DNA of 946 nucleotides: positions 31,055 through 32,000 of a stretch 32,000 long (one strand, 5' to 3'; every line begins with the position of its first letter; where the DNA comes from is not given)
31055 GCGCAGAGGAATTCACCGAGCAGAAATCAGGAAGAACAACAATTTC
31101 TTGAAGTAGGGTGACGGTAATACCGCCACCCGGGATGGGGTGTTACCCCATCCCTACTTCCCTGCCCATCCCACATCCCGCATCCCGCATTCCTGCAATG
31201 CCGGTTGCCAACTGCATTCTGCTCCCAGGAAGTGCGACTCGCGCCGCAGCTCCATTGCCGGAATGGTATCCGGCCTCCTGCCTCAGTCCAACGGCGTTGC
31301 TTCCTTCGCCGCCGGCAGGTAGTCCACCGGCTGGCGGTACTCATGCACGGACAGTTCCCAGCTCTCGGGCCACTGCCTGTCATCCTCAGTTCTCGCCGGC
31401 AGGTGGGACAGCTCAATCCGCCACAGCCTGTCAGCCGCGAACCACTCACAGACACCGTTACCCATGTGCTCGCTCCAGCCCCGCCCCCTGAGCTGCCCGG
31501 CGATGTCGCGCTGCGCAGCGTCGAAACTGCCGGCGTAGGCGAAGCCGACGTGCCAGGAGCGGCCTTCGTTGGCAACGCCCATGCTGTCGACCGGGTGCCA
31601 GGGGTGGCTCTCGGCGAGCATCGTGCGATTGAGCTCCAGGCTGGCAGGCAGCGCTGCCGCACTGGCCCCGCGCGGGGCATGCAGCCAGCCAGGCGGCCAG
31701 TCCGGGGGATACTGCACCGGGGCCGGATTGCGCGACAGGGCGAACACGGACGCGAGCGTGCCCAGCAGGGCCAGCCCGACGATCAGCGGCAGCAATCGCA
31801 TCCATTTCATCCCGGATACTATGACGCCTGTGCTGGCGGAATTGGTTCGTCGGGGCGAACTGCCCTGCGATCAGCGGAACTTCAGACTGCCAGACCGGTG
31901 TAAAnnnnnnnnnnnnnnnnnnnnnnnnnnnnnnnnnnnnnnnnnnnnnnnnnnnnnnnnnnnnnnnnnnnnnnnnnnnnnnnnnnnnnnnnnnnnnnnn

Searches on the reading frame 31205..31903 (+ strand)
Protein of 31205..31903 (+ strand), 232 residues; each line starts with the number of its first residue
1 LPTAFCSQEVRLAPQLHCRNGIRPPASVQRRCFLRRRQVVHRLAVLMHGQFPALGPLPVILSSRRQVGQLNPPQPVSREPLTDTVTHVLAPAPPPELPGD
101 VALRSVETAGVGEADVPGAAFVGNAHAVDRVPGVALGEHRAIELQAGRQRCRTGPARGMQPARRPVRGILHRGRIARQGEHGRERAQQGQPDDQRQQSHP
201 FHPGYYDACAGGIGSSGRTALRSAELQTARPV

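Call 19: search_protein_families(library=pfam, proteins=[window:31205-31903:+], max_evalue=0.001)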
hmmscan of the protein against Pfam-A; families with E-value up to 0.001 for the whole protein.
window:31205-31903:+ (232 aa): 0 families

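Call 74: search_protein_families(library=ncbifam, proteins=[window:31205-31903:+], max_evalue=0.1)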
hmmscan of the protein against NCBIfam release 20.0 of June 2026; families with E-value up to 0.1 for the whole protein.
window:31205-31903:+ (232 aa): 1 family
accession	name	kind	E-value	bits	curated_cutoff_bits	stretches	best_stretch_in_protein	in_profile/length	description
NF011922.0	PRK15393.1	equivalog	0.007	16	152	1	194-225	56-87/182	NUDIX hydrolase YfcD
